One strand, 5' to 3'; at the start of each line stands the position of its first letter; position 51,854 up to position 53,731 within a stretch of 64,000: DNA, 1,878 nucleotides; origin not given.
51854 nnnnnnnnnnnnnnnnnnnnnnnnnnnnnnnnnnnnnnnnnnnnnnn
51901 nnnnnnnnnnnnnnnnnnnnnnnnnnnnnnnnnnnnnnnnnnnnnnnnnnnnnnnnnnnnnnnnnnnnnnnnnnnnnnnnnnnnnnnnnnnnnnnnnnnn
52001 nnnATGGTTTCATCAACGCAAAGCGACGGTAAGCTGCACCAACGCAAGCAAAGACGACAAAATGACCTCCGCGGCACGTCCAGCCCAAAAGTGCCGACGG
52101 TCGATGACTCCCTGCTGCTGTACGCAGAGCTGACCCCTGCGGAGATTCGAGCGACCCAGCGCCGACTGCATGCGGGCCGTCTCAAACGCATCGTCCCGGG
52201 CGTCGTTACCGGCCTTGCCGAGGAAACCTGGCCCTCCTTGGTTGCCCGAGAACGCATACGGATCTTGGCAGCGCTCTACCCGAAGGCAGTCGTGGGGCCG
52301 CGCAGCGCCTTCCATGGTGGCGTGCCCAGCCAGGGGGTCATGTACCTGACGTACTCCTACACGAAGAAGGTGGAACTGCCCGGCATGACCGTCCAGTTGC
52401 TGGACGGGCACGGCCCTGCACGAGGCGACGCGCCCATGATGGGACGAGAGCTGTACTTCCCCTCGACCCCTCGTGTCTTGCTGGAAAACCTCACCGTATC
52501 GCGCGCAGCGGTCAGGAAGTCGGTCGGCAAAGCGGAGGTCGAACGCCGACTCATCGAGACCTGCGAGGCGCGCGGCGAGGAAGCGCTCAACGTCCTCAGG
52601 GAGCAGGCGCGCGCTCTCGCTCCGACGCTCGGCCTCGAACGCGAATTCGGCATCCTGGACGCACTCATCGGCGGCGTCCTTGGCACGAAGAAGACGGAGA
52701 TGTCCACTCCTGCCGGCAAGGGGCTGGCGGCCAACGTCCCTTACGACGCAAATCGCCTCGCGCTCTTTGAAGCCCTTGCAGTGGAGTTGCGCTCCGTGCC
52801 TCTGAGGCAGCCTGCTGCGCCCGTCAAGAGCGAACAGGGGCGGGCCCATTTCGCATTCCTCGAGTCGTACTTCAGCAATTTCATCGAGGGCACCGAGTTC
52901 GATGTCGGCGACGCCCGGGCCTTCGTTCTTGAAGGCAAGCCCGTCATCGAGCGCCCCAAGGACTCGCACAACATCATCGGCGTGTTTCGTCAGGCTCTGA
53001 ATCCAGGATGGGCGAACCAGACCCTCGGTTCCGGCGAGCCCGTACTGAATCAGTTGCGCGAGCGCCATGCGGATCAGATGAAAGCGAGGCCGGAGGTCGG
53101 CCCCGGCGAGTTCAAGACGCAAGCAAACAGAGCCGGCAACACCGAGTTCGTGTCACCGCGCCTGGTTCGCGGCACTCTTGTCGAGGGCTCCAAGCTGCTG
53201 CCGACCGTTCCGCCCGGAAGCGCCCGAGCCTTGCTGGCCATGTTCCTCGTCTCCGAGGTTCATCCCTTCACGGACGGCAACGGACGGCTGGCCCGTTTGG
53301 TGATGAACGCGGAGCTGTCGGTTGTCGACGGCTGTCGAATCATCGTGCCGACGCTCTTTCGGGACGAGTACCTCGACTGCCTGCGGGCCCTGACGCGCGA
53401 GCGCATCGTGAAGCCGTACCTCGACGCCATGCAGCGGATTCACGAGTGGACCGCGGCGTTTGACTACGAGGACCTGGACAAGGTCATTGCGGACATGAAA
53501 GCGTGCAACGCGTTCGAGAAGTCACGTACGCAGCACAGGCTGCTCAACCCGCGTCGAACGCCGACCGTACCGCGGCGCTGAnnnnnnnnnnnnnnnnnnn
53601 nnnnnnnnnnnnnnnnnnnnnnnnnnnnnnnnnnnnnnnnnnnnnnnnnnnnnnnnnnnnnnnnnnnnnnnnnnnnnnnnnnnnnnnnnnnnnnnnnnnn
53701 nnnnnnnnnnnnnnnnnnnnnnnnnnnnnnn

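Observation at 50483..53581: Candidate three-gene defence system: AbiEii toxin, non-canonical XRE antitoxin and divergent AbiEi-like-Fic fusion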

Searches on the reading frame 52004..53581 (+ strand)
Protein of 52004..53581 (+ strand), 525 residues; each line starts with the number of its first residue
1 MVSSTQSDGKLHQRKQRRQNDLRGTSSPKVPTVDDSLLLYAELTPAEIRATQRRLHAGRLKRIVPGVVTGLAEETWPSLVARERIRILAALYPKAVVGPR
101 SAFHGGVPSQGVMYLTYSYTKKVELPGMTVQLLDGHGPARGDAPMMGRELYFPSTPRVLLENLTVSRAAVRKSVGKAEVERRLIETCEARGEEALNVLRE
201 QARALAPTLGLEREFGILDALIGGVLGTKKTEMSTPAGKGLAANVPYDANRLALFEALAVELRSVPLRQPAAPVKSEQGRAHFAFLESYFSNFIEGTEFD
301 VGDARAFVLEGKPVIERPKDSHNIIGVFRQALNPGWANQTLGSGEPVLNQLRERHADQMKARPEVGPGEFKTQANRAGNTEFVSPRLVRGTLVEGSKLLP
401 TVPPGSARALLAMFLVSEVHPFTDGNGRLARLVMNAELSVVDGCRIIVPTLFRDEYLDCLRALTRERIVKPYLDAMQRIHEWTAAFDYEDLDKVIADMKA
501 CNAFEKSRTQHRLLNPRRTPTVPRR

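Call 3: search_protein_families(library=pfam, proteins=[window:52004-53581:+], max_evalue=0.01)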
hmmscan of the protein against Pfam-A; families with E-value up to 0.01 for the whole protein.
window:52004-53581:+ (525 aa): 1 family
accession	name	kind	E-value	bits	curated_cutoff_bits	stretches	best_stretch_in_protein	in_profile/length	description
PF02661.23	Fic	-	4.2e-09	37.6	24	1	349-437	5-92/93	Fic/DOC family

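Call 4: search_protein_families(library=padloc, proteins=[window:52004-53581:+], max_evalue=0.01)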
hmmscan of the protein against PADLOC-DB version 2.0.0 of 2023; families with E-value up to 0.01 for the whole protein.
window:52004-53581:+ (525 aa): 6 families
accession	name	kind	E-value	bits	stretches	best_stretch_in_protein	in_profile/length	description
PDLC03963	SoFic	-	9.9e-11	39.6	1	286-504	59-285/361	-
PDLC04836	PDC-S04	-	4e-10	37.3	1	355-467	105-216/244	-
PDLC04840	PDC-S04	-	5.8e-06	24.2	1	417-463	153-199/227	-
PDLC04839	PDC-S04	-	7.6e-05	20.5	1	419-436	140-157/205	-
PDLC04966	PDC-S24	-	0.00028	17.8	1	419-438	317-336/497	-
PDLC04837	PDC-S04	-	0.00063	17.1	1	418-480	163-224/234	-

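Call 5: search_protein_families(library=ncbifam, proteins=[window:52004-53581:+], max_evalue=0.01)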
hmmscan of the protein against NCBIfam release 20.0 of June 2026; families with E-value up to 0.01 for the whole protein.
window:52004-53581:+ (525 aa): 1 family
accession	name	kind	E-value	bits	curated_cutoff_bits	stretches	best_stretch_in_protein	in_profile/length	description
NF046030.1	ProtAdlyltaseSoFic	equivalog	0.0086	15.1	550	0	417-495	190-274/361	protein adenylyltransferase Fic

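Call 10: find_homologous_proteins(query=window:52004-53581:+)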
Query window:52004-53581:+ (525 aa): 1398 proteins with E <= 0.001 among 8000 candidates; the best 120 are listed.
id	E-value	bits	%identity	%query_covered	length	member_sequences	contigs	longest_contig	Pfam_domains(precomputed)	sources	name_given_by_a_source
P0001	0.0e+0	1169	100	100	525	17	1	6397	PF02661.24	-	-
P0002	1.7e-269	913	83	93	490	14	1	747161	PF02661.24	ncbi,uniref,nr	ncbi:Fic family protein [Aquincola sp. S2]|uniref:Fic family protein n=2 Tax=Pseudaquabacterium terr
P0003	7.4e-269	911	82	93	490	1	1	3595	PF02661.24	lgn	-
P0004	1.6e-267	906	82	93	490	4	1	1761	PF02661.24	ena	-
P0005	3.6e-267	905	83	93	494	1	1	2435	PF02661.24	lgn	-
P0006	2.9e-266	902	81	93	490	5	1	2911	PF02661.24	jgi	jgi:hypothetical protein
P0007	4.0e-266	902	81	93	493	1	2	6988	PF02661.24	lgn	-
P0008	1.2e-265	900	81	93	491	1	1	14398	PF02661.24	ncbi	ncbi:MAG: Fic family protein [Burkholderiaceae bacterium]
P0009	7.4e-264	894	81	93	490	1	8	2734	PF02661.24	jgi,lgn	-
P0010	8.0e-264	894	81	93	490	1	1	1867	PF02661.24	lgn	-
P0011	1.4e-263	893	81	93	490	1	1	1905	PF02661.24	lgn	-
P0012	1.5e-263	893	81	93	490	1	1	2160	PF02661.24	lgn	-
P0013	2.9e-263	892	80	93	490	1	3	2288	PF02661.24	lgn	-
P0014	4.4e-263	891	81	94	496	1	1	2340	PF02661.24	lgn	-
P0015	4.8e-263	891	80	93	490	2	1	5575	PF02661.24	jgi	jgi:hypothetical protein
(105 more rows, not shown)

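Call 11: find_related_loci(query=window:52004-53581:+, collection=genome_contigs, flank=8000)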
Query window:52004-53581:+ (525 aa) in genome_contigs; peptide patterns used: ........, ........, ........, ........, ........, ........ (x = any residue, [..] = any of these).
598 stretches matched a pattern (row limit reached: there are more); 564 encode a relative of the query (tblastn E <= 1e-3); the best 80 are kept; 80 distinct loci.
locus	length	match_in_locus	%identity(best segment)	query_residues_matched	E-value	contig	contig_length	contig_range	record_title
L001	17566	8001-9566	94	1-522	0e+0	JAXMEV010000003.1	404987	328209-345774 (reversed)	MAG: Rubrivivax sp. isolate STL-PRO71 C1.336.fa-3, whole genome shotgun sequence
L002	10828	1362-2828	81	29-517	0e+0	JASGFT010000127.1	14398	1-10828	MAG: Burkholderiaceae bacterium isolate 5H103 JMF-2111-06-0005.hyb.bin.103_126, whole genome shotgun sequence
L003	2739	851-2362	78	15-516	0e+0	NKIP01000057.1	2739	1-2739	MAG: Comamonadaceae bacterium PBBC1 NODE_8793, whole genome shotgun sequence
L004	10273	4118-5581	81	29-516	0e+0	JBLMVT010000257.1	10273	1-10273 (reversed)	MAG: Betaproteobacteria bacterium isolate MAG303 PRJNA960887_bin24_renamed_256, whole genome shotgun sequence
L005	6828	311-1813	79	22-516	0e+0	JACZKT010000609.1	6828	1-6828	MAG: Rubrivivax sp. isolate MAG52 rubrivivax_1_contig_1294691, whole genome shotgun sequence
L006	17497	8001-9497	71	19-517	0e+0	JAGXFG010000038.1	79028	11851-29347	MAG: Burkholderiaceae bacterium isolate LH_M1 k141_482722, whole genome shotgun sequence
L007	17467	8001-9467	72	26-516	0e+0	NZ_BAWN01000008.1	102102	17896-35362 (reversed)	Serpentinimonas barnesii strain H1, whole genome shotgun sequence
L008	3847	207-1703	71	25-522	0e+0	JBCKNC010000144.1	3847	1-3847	Polaromonas sp. isolate SLM_MC1B_02-M21 Node_144_length_3847_cov_84.858717, whole genome shotgun sequence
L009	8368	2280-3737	73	32-516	0e+0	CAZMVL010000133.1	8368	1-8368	MAG TPA_asm: uncultured Paraperlucidibaca sp. isolate SRP344714_co2_368 genome assembly, contig: NODE_22547_length_8368_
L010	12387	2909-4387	72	32-523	0e+0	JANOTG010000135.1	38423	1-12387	MAG: Betaproteobacteria bacterium isolate VAR_39_metabat_327 VAR_39_k141_1295171, whole genome shotgun sequence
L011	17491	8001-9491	70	24-520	0e+0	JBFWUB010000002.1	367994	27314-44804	MAG: Ramlibacter sp. isolate CA_2019_TPBF_60 NODE_238_length_367994_cov_16.993095_TPBF, whole genome shotgun sequence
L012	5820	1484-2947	68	29-516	0e+0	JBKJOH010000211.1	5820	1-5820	MAG: Polaromonas sp. isolate ant_bin.403 k117_1003224, whole genome shotgun sequence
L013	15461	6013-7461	70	32-514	0e+0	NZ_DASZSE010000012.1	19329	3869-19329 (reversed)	MAG: Ramlibacter sp. isolate SMAG_U6042 k141_457287, whole genome shotgun sequence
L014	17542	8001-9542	64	7-516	0e+0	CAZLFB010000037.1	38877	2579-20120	MAG TPA_asm: uncultured Orrella sp. isolate SRP067234_co1_344 genome assembly, contig: k99_218869, whole genome shotgun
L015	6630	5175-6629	67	32-516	0e+0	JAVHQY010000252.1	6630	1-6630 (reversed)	MAG: Rhodoferax sp. isolate WB02no5_60_38 NODE_9713_length_6630_cov_28.108137, whole genome shotgun sequence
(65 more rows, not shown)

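Call 30: predict_structure(alignment_id=A1)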
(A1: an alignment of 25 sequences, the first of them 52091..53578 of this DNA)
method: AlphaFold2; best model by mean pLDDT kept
length: 496 residues; sequences in the alignment: 25
mean_pLDDT: 89.2   pTM: 0.82
mean pLDDT of the five models: 89.2, 89.2, 88.6, 88.1, 86.5
residues with pLDDT >= 90: 343; 70-90: 118; 50-70: 25; < 50: 10
segments of 3 or more residues with pLDDT < 50: 1-3, 490-496
pLDDT, mean of each block of 10 residues (from residue 1): 71 92 92 94 94 94 94 89 92 94 93 93 96 81 86 93 94 95 96 93 92 93 95 95 90 93 67 87 71 80 92 95 91 73 83 90 98 97 95 88 95 93 85 88 94 94 94 86 78 40
secondary structure, 60 per line:
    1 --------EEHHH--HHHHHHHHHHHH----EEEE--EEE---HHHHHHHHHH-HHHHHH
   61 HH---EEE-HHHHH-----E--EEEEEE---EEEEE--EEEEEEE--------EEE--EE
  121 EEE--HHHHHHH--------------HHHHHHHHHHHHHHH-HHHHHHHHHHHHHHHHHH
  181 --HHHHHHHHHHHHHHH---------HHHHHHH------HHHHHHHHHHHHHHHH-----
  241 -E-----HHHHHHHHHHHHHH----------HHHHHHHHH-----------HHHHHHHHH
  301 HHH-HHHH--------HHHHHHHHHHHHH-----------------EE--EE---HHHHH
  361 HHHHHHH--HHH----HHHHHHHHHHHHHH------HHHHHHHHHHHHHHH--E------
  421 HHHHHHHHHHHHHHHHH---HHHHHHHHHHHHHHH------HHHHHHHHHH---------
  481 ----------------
elements in order: H16-27 E32-35 E38-40 H44-53 H55-62 E66-68 H70-74 E83-88 E92-96 E99-105 E114-116 E119-123 H126-132 H147-161 H163-180 H183-197 H207-213 H220-235 H248-261 H272-280 H292-303 H305-308 H317-329 H356-367 H377-390 H397-411 H421-437 H441-455 H462-471

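Call 33: fold_search(model_id=the predicted structure, library=pdb)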
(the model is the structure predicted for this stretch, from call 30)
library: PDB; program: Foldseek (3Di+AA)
matches with E <= 10: 271; with E <= 0.001: 46
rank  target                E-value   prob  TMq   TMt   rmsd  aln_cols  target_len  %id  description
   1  6i7k                  8.6e-10  1.00  0.38  0.55  11.4       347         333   19  Crystal structure of monomeric FICD mutant L258D complexed with MgATP (released 2019-09-25)
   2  6i7j                  3.0e-09  1.00  0.37  0.53  13.7       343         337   20  Crystal structure of monomeric FICD mutant L258D (released 2019-09-25)
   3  6i7l                  3.6e-09  1.00  0.38  0.55  11.6       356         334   19  Crystal structure of monomeric FICD mutant L258D complexed with MgAMP-PNP (released 2019-09-25)
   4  6i7g_B                4.7e-09  1.00  0.37  0.53  13.0       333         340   20  Crystal structure of dimeric wild type FICD complexed with ATP (released 2019-09-25)
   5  4u04_A                4.7e-09  1.00  0.37  0.56  13.6       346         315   19  Structure of a eukaryotic fic domain containing protein (released 2014-12-10)
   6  6i7i                  8.1e-09  1.00  0.38  0.54  13.9       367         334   17  Crystal structure of dimeric FICD mutant K256A complexed with MgATP (released 2019-09-25)
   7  4u0z_C                8.5e-09  1.00  0.38  0.56  14.0       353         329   18  Eukaryotic Fic Domain containing protein with bound APCPP (released 2014-12-10)
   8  4u0z_E                8.9e-09  1.00  0.38  0.56  13.4       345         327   18  Eukaryotic Fic Domain containing protein with bound APCPP (released 2014-12-10)
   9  4u0z_D                8.9e-09  1.00  0.38  0.56  13.8       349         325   18  Eukaryotic Fic Domain containing protein with bound APCPP (released 2014-12-10)
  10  9yz5_A                9.4e-09  1.00  0.37  0.55  13.9       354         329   20  human FicD bound with farnesyl pyrophosphate (released 2026-02-25)
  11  6zmd_B                1.1e-08  1.00  0.37  0.54  13.3       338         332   19  Crystal structure of HYPE covalently tethered to BiP bound to AMP-PNP (released 2021-04-14)
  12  4u0z_B                1.1e-08  1.00  0.38  0.56  13.5       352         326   19  Eukaryotic Fic Domain containing protein with bound APCPP (released 2014-12-10)
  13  4u0s_B                1.3e-08  1.00  0.38  0.57  13.7       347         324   18  Structure of Eukaryotic fic domain containing protein with ADP (released 2014-12-10)
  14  4u04_B                1.3e-08  1.00  0.37  0.54  14.0       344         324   19  Structure of a eukaryotic fic domain containing protein (released 2014-12-10)
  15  4u0u_A                1.4e-08  1.00  0.38  0.54  13.0       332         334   20  Wild type eukaryotic fic domain containing protein with ADP (released 2014-12-10)
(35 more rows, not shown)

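Call 78: search_protein_families(library=pfam, alignment_id=A6, max_evalue=1)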
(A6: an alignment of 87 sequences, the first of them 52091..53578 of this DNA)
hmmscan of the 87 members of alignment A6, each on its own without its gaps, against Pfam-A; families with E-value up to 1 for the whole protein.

A. member 1, window:52091-53578:+ (496 aa): 1 family
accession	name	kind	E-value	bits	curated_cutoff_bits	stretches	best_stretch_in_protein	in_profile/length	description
PF02661.23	Fic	-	3.9e-09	37.7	24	1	320-408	5-92/93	Fic/DOC family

B. families by the number of members that match (of 87 scanned): 31 families (the first 25 are shown)
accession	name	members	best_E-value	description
PF02661.23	Fic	84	1.7e-16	Fic/DOC family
PF13338.12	AbiEi_4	11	6.6e-05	Transcriptional regulator, AbiEi antitoxin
PF24751.1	DUF7696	6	0.0062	Family of unknown function (DUF7696)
PF25738.1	Derepression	1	0.016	Derepression protein family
PF24999.1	LAMB4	1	0.029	Laminin subunit beta-4-like domain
PF08855.15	DUF1825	1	0.03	Domain of unknown function (DUF1825)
PF01337.24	Barstar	1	0.038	Barstar (barnase inhibitor)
PF07076.17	DUF1344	1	0.041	Protein of unknown function (DUF1344)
PF14707.11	Sulfatase_C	1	0.081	C-terminal region of aryl-sulfatase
PF23888.1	DUF7240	1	0.092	Family of unknown function (DUF7240)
PF23075.1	zf-C2H2_ZNF462_11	1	0.11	Zinc finger protein 462, C2H2 zinc finger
PF17939.6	TetR_C_30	1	0.13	Tetracyclin repressor-like, C-terminal domain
PF02463.25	SMC_N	1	0.14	RecF/RecN/SMC N terminal domain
PF13784.11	Fic_N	1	0.14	Fic/DOC family N-terminal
PF12341.14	Mcl1_mid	1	0.15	Minichromosome loss protein, Mcl1, middle region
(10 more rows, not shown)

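Call 85: search_dna_similar(query=window:52091-53578:+, collection=plasmids, mode=protein, max_rows=8, max_evalue=1e-20)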
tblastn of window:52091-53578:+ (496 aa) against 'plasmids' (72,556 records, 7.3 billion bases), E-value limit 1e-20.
Records with a match: 21; places in all: 21; records where one place covers at least 80% of the query: 19.
Best place of each record, by identity: 60-80% 4; <60% 17.
By first word of the organism name: Variovorax 5; Hymenobacter 3; Novosphingobium 3; Rhizobium 3; Acetobacter 2; Sphingorhabdus 1; Phocaeicola 1; Bacteroides 1; Neorhizobium 1; Alteromonas 1.
By predicted mobility (MOB-suite, as given by PLSDB): non-mobilizable 14; mobilizable 4; conjugative 3.
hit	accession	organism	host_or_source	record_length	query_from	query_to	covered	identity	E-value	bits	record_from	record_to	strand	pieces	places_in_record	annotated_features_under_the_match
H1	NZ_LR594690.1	Variovorax sp. WDL1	linuron-contaminated soil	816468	4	487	98%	62.2%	0e+0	612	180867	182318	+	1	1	Fic family protein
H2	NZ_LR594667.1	Variovorax sp. SRS16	linuron-contaminated soil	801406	4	487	98%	62.2%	0e+0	612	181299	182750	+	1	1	Fic family protein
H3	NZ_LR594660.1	Variovorax sp. PBL-H6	linuron-contaminated soil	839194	4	487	98%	62.2%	0e+0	612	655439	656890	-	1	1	Fic family protein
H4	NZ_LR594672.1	Variovorax sp. PBL-E5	linuron-contaminated soil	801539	4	487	98%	62.2%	0e+0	612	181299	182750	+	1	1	Fic family protein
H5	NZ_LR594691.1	Variovorax sp. WDL1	linuron-contaminated soil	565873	5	488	98%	51.9%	3e-138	447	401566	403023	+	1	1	Fic family protein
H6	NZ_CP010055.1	Hymenobacter sp. DG25B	single cell,soil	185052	8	483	96%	39.8%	1e-78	321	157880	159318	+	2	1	Fic family protein | hypothetical protein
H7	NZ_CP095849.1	Hymenobacter sublimis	single cell,air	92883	8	483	96%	39.4%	5e-91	311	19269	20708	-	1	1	Fic family protein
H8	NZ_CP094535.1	Hymenobacter monticola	Single cell,a pond on the Huanglong ...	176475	8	493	98%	37.9%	2e-86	297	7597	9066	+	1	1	Fic family protein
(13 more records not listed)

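Call 87: get_annotated_region(hit=H1, flank=5000)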
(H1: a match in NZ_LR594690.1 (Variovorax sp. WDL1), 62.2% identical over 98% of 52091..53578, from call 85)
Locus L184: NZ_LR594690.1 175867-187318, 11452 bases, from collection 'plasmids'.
description: Variovorax sp. WDL1 plasmid 2
organism: Variovorax sp. WDL1 (NCBI taxid 207745)
taxonomy: Bacteria; Pseudomonadota; Betaproteobacteria; Burkholderiales; Comamonadaceae; Variovorax; Variovorax sp. WDL1
host: -; source: linuron-contaminated soil; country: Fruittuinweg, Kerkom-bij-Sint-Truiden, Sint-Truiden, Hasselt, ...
typing (MOB-suite, as given by PLSDB): non-mobilizable
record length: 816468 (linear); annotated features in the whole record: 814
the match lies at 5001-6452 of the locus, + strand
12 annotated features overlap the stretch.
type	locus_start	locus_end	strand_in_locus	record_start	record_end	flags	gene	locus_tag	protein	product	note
CDS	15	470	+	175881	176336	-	-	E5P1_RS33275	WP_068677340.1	hypothetical protein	-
CDS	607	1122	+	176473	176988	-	-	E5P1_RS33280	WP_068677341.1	hypothetical protein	-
CDS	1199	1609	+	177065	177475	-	-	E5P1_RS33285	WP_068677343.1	hypothetical protein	-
CDS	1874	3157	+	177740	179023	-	-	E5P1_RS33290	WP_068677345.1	hypothetical protein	-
CDS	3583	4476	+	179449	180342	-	-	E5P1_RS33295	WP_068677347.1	hypothetical protein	-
CDS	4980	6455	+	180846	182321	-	-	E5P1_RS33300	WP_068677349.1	Fic family protein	-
CDS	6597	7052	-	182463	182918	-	-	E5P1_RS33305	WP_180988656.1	hypothetical protein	-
CDS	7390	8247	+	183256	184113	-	-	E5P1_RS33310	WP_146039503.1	hypothetical protein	-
CDS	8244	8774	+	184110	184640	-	-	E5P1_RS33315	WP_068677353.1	hypothetical protein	-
CDS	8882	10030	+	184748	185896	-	-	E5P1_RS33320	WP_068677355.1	hypothetical protein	-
CDS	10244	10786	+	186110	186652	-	-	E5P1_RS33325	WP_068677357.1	hypothetical protein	-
CDS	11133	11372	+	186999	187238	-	-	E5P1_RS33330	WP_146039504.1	hypothetical protein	-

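Call 88: get_annotated_region(hit=H7, flank=5000)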
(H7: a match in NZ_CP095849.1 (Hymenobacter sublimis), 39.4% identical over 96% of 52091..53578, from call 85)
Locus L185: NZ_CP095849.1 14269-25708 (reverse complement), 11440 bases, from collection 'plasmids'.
description: Hymenobacter sublimis strain 5516 S-25 plasmid unnamed1, complete sequence
organism: Hymenobacter sublimis (NCBI taxid 2933777)
taxonomy: Bacteria; Bacteroidota; Cytophagia; Cytophagales; Hymenobacteraceae; Hymenobacter; Hymenobacter sublimis
host: -; source: single cell,air; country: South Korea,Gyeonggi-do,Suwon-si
typing (MOB-suite, as given by PLSDB): mobilizable; relaxase MOBB
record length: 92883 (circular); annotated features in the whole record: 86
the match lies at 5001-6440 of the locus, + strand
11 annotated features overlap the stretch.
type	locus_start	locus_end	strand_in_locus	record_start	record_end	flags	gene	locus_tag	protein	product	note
CDS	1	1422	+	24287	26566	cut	-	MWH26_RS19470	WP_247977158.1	toprim domain-containing protein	-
CDS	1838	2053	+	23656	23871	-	-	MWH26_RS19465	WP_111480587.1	hypothetical protein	-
CDS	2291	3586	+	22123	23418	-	-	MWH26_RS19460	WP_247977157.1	zincin-like metallopeptidase domain-containing protein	-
CDS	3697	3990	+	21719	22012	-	-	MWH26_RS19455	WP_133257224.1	hypothetical protein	-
CDS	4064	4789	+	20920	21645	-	-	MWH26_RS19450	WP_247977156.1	DUF6088 family protein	-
CDS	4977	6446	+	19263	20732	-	-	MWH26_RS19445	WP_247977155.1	Fic family protein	-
CDS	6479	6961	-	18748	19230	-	-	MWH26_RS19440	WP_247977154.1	hypothetical protein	-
CDS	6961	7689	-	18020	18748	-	-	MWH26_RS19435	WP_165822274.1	ParA family protein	-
CDS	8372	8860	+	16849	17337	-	-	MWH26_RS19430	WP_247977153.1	hypothetical protein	-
CDS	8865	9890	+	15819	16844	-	-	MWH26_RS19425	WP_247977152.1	DUF5712 family protein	-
CDS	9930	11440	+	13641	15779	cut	-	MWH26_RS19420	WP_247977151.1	type IV secretory system conjugative DNA transfer family protein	-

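Call 89: get_annotated_region(hit=H6, flank=3500)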
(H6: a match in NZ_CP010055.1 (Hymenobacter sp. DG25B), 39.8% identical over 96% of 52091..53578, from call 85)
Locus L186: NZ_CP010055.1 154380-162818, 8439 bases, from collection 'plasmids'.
description: Hymenobacter sp. DG25B plasmid unnamed, complete sequence
organism: Hymenobacter sp. DG25B (NCBI taxid 1385664)
taxonomy: Bacteria; Bacteroidota; Cytophagia; Cytophagales; Hymenobacteraceae; Hymenobacter; Hymenobacter sp. DG25B
host: -; source: single cell,soil; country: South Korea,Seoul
typing (MOB-suite, as given by PLSDB): mobilizable; replicon rep_cluster_1231; relaxase MOBB
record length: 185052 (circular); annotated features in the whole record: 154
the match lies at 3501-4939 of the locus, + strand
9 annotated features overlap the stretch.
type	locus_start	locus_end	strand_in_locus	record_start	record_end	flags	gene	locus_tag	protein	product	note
CDS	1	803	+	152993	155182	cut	-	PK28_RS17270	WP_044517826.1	toprim domain-containing protein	-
CDS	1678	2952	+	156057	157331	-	-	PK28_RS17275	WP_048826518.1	zincin-like metallopeptidase domain-containing protein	-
CDS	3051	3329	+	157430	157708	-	-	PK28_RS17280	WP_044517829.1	hypothetical protein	-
CDS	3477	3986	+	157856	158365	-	-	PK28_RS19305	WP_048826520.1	hypothetical protein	-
CDS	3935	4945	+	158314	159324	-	-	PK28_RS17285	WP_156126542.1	Fic family protein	-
CDS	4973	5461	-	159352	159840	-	-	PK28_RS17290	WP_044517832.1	hypothetical protein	-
CDS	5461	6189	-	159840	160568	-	-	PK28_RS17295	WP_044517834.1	ParA family protein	-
CDS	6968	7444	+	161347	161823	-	-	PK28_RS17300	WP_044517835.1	hypothetical protein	-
CDS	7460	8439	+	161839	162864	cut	-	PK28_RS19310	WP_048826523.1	DUF5712 family protein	-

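Call 90: get_annotated_region(hit=H8, flank=3500)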
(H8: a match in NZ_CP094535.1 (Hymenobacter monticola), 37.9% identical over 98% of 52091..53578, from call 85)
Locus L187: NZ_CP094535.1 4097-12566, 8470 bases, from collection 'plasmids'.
description: Hymenobacter monticola strain KACC 22596 plasmid unnamed1, complete sequence
organism: Hymenobacter monticola (NCBI taxid 1705399)
taxonomy: Bacteria; Bacteroidota; Cytophagia; Cytophagales; Hymenobacteraceae; Hymenobacter; Hymenobacter monticola
host: -; source: Single cell,a pond on the Huanglong mountain; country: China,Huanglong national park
typing (MOB-suite, as given by PLSDB): non-mobilizable
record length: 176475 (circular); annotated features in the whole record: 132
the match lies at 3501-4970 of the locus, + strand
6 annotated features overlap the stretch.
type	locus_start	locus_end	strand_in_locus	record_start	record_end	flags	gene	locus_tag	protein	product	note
CDS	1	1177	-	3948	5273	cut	-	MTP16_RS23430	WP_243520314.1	ATP-binding protein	-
CDS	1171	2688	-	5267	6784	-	-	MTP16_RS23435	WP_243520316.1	tellurite resistance TerB C-terminal domain-containing protein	-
CDS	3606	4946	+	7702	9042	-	-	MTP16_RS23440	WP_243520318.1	Fic family protein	-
CDS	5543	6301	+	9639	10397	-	-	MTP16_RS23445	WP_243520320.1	ParA family protein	-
CDS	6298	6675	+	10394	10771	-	-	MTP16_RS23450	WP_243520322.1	hypothetical protein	-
CDS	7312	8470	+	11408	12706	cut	-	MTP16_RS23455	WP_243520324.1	replication initiation protein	GO:0006270 - DNA replication initiation [Evidence IEA]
